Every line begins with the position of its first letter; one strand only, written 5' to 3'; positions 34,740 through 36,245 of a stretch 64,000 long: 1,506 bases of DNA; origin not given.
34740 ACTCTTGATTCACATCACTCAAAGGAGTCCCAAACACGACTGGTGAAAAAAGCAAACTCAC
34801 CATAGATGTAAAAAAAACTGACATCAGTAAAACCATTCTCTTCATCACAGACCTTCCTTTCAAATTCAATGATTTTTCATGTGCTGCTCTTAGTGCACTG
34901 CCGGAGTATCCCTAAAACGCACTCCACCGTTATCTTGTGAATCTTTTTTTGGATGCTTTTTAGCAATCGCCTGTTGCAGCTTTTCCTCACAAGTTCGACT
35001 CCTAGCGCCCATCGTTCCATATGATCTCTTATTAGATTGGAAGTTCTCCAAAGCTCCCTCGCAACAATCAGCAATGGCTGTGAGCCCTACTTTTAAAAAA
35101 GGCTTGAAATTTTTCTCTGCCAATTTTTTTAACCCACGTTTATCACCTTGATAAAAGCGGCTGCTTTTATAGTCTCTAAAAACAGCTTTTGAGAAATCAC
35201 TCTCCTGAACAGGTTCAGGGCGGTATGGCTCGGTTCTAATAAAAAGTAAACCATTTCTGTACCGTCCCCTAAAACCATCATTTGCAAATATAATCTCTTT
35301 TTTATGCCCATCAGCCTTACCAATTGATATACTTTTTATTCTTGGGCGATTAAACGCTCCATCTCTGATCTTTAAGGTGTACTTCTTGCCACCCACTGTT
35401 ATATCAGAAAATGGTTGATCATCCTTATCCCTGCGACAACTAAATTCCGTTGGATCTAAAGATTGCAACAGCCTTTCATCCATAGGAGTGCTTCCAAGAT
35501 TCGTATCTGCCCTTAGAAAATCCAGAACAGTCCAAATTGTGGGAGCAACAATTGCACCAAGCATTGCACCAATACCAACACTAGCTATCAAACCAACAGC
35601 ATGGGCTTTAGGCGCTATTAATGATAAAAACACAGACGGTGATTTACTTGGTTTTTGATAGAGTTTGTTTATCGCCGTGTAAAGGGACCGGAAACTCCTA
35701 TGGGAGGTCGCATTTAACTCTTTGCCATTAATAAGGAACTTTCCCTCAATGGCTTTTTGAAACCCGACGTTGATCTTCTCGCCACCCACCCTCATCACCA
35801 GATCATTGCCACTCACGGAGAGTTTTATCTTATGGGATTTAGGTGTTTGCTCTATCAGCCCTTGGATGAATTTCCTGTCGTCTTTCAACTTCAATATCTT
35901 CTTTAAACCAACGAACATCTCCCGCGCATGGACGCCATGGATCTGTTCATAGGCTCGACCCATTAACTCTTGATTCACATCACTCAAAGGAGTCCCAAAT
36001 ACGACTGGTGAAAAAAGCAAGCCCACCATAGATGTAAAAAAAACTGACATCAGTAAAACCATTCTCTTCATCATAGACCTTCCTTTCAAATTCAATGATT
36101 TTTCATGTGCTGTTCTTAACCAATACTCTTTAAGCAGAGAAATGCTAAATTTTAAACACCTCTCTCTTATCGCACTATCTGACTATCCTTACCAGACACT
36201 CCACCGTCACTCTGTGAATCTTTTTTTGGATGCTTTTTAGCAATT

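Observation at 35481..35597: The hypervariable cassette is a Gly/Ala-rich hydrophobic, glycine-zipper-like segment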

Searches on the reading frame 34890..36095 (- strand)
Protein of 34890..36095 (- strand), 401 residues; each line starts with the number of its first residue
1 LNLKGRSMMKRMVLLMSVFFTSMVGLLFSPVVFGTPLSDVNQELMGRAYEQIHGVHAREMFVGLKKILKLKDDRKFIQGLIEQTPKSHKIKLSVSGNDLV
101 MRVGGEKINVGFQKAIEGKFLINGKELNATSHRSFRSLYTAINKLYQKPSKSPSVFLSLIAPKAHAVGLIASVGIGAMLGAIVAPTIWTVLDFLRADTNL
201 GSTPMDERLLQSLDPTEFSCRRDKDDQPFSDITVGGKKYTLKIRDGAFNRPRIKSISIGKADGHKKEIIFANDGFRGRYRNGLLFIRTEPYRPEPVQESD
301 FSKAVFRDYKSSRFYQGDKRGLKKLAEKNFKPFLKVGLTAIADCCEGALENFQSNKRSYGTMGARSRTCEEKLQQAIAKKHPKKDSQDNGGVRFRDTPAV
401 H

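Call 4: search_protein_families(library=pfam, proteins=[window:34890-36095:-], max_evalue=1)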
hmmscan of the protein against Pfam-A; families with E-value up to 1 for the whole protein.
window:34890-36095:- (401 aa): 0 families

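Call 6: find_homologous_proteins(query=window:34890-36095:-, max_evalue=0.001)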
Query window:34890-36095:- (401 aa): 6 proteins with E <= 0.001 among 3793 candidates.
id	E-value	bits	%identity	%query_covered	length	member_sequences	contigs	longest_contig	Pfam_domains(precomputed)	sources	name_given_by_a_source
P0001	1.1e-261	885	100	98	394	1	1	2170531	-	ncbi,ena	-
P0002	1.7e-219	746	88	97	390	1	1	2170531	-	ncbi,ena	-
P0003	1.6e-181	621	75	98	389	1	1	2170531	-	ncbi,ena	-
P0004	1.1e-179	615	73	98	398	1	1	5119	-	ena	-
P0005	1.8e-163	562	71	98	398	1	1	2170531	-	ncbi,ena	-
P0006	3.3e-162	558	80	82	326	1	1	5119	-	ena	-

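Call 7: search_solved_structures(query=window:34890-36095:-, max_evalue=10)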
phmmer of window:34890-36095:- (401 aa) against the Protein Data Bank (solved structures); distinct sequences matched with E-value up to 10: 1.
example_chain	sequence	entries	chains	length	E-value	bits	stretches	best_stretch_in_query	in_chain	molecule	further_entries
7lw1_A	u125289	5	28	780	0.29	13.2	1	66-192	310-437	ATP-dependent 6-phosphofructokinase, liver type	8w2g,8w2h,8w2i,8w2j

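Call 8: find_encoding_contigs(protein=P0004, flank=10000)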
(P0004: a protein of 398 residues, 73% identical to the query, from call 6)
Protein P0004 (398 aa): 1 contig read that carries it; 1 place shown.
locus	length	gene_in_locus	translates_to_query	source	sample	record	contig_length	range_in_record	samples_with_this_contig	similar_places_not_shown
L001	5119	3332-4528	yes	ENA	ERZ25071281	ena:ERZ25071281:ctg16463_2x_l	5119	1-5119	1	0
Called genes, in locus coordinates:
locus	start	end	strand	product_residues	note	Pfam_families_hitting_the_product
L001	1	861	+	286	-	?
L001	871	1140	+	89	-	-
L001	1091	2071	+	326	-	-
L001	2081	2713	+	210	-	-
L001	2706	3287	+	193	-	-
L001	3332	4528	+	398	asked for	-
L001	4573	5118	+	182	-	?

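Call 9: find_encoding_contigs(protein=P0001, flank=10000, max_places=3)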
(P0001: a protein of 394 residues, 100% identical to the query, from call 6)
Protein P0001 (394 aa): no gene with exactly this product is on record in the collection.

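Call 20: predict_structure(alignment_id=A3)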
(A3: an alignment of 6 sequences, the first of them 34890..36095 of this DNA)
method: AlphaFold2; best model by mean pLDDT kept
length: 401 residues; sequences in the alignment: 6
mean_pLDDT: 37.8   pTM: 0.31
mean pLDDT of the five models: 37.8, 32.8, 32.6, 30.6, 29.4
residues with pLDDT >= 90: 0; 70-90: 0; 50-70: 75; < 50: 326
segments of 3 or more residues with pLDDT < 50: 1-229, 244-251, 272-303, 311-313, 345-372, 380-401
pLDDT, mean of each block of 10 residues (from residue 1): 28 30 32 29 32 38 38 40 41 41 43 38 38 36 32 26 23 25 28 22 24 25 38 57 44 58 62 36 30 39 53 50 59 57 46 34 34 51 31 25 22
secondary structure, 60 per line:
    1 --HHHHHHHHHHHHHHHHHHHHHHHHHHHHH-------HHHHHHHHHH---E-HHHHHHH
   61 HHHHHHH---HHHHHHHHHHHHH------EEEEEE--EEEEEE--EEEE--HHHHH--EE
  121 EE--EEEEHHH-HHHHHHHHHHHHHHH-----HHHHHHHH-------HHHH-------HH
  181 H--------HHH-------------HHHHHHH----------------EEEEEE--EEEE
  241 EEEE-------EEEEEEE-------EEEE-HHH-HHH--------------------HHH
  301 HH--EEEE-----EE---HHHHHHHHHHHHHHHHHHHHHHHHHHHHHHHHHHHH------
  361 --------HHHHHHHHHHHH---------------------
elements in order: H3-31 H39-48 H54-67 H71-83 E90-95 E98-103 E106-109 H112-116 E119-122 E125-128 H133-147 H153-160 H168-171 H206-212 E229-234 E237-244 E252-258 E266-269 H298-302 E305-308 H319-354 H369-380

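Call 21: search_protein_representatives(alignment_id=A3)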
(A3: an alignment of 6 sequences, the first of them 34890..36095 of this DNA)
Query: 6 sequences, 392 profile positions. Proteins with E-value up to 0.001 (for the whole library): 3; up to 1e-10: 2; up to 1e-30: 2. The best 3 are listed.
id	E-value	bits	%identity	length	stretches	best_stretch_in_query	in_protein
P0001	6.4e-241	815.5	-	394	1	1-391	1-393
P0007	2.1e-31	125.7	-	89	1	1-61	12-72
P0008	2.8e-04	36.4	-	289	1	14-212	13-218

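Call 23: find_homologous_proteins(query=P0008, max_evalue=0.01)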
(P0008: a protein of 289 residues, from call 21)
Query P0008 (289 aa): 1 proteins with E <= 0.01 among 1283 candidates.
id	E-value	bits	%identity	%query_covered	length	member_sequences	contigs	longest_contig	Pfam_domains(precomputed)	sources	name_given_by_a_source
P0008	2.8e-185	632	100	100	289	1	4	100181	-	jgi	jgi:hypothetical protein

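Call 24: find_encoding_contigs(protein=P0008, flank=10000)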
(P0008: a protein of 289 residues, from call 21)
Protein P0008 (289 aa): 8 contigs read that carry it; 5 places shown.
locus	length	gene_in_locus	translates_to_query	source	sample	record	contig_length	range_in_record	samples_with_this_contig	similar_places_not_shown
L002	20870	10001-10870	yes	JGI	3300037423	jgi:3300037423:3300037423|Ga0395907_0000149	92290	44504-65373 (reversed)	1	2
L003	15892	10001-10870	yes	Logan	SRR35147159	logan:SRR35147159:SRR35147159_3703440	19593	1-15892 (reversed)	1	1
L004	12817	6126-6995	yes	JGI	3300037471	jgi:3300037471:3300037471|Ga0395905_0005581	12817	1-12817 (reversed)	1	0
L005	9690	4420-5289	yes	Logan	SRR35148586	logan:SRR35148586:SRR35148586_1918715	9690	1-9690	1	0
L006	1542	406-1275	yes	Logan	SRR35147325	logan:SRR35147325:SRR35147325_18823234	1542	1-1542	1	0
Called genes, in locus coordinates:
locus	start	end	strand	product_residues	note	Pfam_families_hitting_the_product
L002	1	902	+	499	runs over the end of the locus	PF04972:BON (weak), PF00263:Secretin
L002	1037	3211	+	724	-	PF00005:ABC_tran (faint), PF00142:Fer4_NifH (weak), PF01656:CbiA, PF02374:ArsA_ATPase (faint), PF10609:ParA (weak), PF13191:AAA_16 (faint), PF13614:AAA_31, PF00437:T2SSE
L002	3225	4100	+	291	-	PF00482:T2SSF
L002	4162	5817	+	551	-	PF20148:DUF6531 (weak), PF05593:RHS_repeat (faint), PF25023:TEN_YD-shell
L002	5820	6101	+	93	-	-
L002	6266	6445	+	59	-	-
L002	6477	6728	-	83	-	-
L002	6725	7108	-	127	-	PF00072:Response_reg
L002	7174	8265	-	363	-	-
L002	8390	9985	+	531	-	-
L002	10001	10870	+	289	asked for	-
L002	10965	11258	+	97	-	-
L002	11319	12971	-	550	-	-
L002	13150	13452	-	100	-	-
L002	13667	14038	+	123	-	PF01022:HTH_5, PF12840:HTH_20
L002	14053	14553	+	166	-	PF08327:AHSA1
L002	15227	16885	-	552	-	PF00118:Cpn60_TCP1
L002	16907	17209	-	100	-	PF00166:Cpn10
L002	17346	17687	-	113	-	-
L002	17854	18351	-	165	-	-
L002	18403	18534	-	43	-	-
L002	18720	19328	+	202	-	PF01965:DJ-1_PfpI, PF00117:GATase (weak)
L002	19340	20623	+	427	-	-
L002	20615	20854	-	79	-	-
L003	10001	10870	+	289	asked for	-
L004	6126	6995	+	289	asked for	-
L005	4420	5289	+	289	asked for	-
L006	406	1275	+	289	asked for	-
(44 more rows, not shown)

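Call 28: find_related_loci(query=A4, collection=genome_contigs, flank=10000)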
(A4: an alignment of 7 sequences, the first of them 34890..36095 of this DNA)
Query A4 (401 aa) in genome_contigs; peptide patterns used: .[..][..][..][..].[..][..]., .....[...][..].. (x = any residue, [..] = any of these).
92 stretches matched a pattern, but none encodes a relative of the query by tblastn (E <= 1e-3).

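Call 43: search_protein_families(library=ncbifam, proteins=[window:34890-36095:-, P0008, L002:8390-9985:+, L002:10965-11258:+], max_evalue=0.1)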
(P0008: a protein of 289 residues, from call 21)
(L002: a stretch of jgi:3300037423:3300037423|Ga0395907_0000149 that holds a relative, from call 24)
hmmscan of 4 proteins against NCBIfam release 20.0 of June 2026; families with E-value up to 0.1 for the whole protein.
window:34890-36095:- (401 aa): 0 families

P0008 (289 aa): 1 family
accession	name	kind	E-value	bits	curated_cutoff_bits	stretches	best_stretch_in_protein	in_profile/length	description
TIGR00691.1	spoT_relA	subfamily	0.022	13.1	499.2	1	43-105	325-386/687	RelA/SpoT family protein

L002:8390-9985:+ (531 aa): 0 families

L002:10965-11258:+ (97 aa): 0 families

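Call 44: find_related_loci(query=A4, collection=metagenome_contigs, flank=10000)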
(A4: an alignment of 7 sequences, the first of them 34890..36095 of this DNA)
Query A4 (401 aa) in metagenome_contigs; peptide patterns used: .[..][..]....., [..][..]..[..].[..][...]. (x = any residue, [..] = any of these).
511 stretches matched a pattern, but none encodes a relative of the query by tblastn (E <= 1e-3).

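Call 46: find_homologous_proteins(query=A4, max_evalue=1)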
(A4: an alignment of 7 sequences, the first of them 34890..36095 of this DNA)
Query A4 (7 sequences) (401 aa, profile of the alignment): 8 proteins with E <= 1 among 8000 candidates.
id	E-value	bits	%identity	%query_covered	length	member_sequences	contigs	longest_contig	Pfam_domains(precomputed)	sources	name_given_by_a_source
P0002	2.2e-219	746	88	97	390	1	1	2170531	-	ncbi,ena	-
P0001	9.7e-219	744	100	98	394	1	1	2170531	-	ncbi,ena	-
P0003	8.2e-207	705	75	98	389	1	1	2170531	-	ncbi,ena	-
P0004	2.3e-204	697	73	98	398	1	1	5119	-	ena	-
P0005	5.2e-199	679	71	98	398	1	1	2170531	-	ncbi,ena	-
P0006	1.7e-178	612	80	82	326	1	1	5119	-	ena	-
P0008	1.1e-95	339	25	38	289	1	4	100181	-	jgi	jgi:hypothetical protein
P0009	7.3e-95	336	84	47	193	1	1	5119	-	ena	-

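Call 47: list_cluster_members(proteins=[P0001, P0005, P0008])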
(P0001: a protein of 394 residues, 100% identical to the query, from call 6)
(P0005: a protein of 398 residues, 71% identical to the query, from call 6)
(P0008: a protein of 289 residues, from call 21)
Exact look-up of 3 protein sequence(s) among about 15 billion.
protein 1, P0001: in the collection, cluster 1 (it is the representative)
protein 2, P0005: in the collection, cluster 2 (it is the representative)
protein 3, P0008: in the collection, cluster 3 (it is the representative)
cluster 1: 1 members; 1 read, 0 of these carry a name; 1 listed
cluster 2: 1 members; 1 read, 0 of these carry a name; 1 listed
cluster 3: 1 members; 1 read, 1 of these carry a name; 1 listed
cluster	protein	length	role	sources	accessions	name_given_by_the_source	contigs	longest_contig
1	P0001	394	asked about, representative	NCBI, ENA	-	-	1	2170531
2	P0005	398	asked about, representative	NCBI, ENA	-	-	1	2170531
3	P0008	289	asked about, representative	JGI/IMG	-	hypothetical protein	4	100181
